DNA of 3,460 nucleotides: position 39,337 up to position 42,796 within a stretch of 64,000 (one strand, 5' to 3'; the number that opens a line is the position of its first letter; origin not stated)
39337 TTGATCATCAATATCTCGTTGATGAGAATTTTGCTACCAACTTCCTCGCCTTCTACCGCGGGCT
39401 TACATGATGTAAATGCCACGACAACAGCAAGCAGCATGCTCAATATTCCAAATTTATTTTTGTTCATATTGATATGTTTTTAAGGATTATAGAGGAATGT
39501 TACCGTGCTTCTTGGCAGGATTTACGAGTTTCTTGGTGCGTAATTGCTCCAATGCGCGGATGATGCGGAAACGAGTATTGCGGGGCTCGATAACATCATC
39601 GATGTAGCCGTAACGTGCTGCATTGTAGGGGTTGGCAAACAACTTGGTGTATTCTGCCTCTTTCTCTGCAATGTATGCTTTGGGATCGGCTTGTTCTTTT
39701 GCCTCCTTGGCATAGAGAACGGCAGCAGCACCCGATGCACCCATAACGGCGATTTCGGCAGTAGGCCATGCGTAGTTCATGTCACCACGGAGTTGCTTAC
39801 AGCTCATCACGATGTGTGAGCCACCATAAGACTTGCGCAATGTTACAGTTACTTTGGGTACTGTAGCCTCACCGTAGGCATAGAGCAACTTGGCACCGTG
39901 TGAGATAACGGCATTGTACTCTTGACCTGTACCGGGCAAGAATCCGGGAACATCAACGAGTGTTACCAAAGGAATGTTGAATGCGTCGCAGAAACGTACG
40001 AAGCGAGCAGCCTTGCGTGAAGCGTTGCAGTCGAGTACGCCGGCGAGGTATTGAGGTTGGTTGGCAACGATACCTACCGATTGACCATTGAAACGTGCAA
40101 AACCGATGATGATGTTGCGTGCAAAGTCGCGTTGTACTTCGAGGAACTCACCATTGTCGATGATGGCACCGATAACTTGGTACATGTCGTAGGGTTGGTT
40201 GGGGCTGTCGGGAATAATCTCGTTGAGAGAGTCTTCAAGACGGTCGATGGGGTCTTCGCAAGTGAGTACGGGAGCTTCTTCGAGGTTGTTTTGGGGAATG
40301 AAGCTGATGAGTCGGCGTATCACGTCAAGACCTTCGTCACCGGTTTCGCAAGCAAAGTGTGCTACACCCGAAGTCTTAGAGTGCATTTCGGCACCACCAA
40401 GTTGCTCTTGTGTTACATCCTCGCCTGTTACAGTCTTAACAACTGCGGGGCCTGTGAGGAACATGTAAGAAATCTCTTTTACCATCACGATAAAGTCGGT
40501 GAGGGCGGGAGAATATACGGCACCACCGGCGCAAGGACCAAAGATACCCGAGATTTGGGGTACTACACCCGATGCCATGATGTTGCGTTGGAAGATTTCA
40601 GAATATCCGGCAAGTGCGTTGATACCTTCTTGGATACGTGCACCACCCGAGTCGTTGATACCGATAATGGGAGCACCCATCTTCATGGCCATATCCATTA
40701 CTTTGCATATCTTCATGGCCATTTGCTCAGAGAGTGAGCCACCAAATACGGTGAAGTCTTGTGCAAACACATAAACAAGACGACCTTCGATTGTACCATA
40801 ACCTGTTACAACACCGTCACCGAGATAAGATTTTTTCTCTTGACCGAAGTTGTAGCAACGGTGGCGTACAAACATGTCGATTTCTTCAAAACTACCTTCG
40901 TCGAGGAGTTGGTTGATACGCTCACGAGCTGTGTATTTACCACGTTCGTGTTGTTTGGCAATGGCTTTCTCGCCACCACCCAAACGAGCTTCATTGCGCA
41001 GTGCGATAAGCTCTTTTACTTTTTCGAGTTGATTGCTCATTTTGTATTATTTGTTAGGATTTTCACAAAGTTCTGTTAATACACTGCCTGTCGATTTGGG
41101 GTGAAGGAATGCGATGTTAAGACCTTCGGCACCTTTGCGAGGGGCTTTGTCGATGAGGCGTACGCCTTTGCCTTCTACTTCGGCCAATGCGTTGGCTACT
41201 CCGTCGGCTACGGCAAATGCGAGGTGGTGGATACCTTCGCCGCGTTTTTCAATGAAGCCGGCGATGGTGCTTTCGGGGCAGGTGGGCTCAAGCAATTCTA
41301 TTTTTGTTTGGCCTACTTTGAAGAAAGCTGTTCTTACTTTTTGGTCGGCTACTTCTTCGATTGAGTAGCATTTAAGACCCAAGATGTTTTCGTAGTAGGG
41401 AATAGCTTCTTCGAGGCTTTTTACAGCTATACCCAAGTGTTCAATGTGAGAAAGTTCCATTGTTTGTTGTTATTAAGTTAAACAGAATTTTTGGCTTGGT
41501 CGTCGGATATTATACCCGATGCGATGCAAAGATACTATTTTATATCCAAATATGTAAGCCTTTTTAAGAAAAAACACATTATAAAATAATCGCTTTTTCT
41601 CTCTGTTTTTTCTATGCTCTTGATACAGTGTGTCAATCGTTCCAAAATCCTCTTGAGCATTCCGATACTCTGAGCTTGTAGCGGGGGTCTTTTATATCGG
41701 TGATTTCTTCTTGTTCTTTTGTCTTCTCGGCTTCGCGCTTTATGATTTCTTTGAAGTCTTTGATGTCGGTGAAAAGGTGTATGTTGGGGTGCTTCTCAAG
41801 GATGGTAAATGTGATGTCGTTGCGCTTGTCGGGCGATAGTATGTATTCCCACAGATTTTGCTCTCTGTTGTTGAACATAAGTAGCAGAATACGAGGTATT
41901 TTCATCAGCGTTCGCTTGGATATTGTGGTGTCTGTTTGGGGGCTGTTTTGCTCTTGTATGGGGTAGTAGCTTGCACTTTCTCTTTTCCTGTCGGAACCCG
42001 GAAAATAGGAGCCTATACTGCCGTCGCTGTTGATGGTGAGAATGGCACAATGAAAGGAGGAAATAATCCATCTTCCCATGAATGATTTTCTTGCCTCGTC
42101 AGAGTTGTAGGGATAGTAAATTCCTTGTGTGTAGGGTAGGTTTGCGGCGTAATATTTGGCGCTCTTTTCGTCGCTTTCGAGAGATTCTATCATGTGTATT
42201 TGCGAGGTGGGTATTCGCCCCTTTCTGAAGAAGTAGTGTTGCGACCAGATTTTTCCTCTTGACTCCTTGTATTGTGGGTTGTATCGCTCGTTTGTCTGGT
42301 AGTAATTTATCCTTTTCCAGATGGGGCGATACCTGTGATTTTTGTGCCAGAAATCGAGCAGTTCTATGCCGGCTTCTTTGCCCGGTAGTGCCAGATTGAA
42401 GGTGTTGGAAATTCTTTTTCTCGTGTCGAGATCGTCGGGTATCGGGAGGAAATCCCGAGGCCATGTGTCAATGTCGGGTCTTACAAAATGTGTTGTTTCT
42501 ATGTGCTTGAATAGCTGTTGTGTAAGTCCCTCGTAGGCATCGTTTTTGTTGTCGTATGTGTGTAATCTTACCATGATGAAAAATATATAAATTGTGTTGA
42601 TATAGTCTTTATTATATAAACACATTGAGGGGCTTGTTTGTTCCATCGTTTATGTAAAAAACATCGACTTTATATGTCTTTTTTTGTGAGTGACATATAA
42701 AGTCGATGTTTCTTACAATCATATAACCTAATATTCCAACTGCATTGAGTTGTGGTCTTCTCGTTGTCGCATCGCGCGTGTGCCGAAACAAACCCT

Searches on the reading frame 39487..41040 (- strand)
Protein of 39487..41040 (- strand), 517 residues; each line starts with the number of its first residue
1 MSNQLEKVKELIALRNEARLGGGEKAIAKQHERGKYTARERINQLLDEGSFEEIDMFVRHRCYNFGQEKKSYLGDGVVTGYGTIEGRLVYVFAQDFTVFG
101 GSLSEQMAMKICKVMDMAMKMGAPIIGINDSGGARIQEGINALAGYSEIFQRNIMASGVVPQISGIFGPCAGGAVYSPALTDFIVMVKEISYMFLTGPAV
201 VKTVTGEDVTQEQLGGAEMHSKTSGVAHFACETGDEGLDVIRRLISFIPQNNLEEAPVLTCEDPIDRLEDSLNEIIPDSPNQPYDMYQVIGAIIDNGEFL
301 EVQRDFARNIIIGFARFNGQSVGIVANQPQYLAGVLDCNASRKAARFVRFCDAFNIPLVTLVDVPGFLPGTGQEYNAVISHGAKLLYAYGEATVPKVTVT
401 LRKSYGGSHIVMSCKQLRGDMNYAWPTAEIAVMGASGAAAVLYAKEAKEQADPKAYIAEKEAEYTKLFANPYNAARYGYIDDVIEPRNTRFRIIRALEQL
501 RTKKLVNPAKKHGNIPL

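Call 52: search_protein_families(library=pfam, proteins=[window:39487-41040:-], max_evalue=0.000001)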
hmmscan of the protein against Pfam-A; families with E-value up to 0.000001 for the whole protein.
window:39487-41040:- (517 aa): 2 families
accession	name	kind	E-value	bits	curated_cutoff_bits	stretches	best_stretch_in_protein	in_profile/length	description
PF01039.27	Carboxyl_trans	-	3.2e-198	659.8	22.3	1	29-515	1-493/493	Carboxyl transferase domain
PF03255.19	ACCA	-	5.2e-13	49.3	23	1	288-484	70-261/310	Acetyl co-enzyme A carboxylase carboxyltransferase-like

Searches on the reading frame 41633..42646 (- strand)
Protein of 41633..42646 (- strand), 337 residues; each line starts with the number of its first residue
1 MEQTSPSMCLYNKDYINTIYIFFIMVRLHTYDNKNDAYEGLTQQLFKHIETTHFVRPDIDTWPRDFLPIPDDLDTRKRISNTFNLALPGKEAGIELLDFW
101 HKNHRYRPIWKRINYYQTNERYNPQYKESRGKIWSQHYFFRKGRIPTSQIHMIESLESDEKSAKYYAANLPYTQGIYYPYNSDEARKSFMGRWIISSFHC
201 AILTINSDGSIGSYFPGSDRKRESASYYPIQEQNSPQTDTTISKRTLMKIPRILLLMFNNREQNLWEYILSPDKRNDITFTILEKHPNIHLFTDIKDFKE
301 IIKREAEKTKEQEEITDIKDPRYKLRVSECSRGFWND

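Call 52: search_protein_families(library=pfam, proteins=[window:41633-42646:-], max_evalue=0.000001)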
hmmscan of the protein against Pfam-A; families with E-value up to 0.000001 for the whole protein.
window:41633-42646:- (337 aa): 1 family
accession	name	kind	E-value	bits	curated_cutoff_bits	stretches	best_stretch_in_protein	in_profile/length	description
PF01182.26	Glucosamine_iso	-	3.6e-12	47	27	1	79-276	24-209/225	Glucosamine-6-phosphate isomerases/6-phosphogluconolactonase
